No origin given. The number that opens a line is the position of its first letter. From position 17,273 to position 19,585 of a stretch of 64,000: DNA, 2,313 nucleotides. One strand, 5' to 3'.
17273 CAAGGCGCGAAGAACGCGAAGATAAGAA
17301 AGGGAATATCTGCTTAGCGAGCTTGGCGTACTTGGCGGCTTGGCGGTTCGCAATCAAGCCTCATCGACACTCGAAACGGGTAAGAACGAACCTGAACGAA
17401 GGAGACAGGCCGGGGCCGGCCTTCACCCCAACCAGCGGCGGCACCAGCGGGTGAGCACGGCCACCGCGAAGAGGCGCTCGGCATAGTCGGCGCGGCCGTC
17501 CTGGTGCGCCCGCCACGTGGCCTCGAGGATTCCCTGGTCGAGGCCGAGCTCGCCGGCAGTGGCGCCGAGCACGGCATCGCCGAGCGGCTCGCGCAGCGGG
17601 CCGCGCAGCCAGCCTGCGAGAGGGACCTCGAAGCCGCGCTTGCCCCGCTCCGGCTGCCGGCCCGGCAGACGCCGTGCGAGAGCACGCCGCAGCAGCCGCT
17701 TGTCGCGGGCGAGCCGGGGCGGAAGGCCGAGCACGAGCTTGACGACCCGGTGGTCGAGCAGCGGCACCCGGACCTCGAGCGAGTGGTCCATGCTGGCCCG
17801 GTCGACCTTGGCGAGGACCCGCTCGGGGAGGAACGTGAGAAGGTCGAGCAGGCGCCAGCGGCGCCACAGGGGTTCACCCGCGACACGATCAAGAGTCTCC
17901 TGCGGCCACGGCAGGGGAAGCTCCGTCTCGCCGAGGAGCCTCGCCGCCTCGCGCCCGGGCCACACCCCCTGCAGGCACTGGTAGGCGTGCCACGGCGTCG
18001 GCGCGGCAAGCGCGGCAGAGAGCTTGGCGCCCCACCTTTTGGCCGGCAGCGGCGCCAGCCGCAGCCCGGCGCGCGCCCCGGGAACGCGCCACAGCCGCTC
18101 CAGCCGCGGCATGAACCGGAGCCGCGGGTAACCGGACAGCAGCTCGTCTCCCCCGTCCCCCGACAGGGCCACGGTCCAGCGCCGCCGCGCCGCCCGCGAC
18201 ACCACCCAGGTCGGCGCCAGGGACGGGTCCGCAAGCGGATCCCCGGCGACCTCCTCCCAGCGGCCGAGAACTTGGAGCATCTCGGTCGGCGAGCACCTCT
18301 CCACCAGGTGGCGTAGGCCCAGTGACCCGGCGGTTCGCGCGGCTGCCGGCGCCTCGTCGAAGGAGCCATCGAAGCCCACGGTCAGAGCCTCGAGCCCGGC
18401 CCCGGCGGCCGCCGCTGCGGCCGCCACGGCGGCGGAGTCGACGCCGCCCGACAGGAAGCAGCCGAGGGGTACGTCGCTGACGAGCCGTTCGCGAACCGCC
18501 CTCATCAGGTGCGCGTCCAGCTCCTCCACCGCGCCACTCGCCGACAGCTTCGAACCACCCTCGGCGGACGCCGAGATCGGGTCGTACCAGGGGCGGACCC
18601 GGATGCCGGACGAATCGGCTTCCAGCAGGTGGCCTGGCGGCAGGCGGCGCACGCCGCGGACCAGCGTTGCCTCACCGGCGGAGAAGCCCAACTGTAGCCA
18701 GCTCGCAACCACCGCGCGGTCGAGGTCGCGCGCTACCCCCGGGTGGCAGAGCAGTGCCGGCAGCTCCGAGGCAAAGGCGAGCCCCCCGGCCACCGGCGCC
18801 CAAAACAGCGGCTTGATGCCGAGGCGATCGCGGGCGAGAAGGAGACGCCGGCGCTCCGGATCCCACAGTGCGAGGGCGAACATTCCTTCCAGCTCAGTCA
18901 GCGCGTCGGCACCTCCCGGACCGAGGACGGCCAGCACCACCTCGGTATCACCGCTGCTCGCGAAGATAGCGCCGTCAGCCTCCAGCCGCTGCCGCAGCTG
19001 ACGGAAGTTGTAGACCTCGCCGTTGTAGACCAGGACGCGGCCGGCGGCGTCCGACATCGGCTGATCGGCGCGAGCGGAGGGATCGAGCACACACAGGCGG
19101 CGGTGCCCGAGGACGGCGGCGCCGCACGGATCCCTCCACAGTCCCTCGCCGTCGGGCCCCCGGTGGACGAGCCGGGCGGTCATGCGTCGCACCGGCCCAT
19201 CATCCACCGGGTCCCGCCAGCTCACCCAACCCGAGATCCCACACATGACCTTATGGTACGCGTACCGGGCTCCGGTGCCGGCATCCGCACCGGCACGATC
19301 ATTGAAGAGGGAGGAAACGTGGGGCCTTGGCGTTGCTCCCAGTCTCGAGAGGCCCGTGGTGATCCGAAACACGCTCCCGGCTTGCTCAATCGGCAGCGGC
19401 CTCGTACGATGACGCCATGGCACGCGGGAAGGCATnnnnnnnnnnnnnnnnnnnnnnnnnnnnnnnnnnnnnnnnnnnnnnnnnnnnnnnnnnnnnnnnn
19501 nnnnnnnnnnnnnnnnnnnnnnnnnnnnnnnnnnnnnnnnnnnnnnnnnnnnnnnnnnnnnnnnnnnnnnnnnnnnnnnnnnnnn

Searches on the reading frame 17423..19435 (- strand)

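Call 54: search_protein_families(library=pfam, proteins=[window:17423-19435:-], max_evalue=0.00001)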
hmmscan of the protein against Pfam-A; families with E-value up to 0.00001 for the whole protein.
window:17423-19435:- (670 aa): 3 families
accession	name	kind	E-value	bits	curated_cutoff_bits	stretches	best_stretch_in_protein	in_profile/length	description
PF00733.27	Asn_synthase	-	2.8e-74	251.3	21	1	306-665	2-353/354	Asparagine synthase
PF13537.11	GATase_7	-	1.7e-37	128.6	25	1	111-229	1-122/123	Glutamine amidotransferase domain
PF13522.11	GATase_6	-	1.1e-35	122.9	27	1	94-224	1-130/130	Glutamine amidotransferase domain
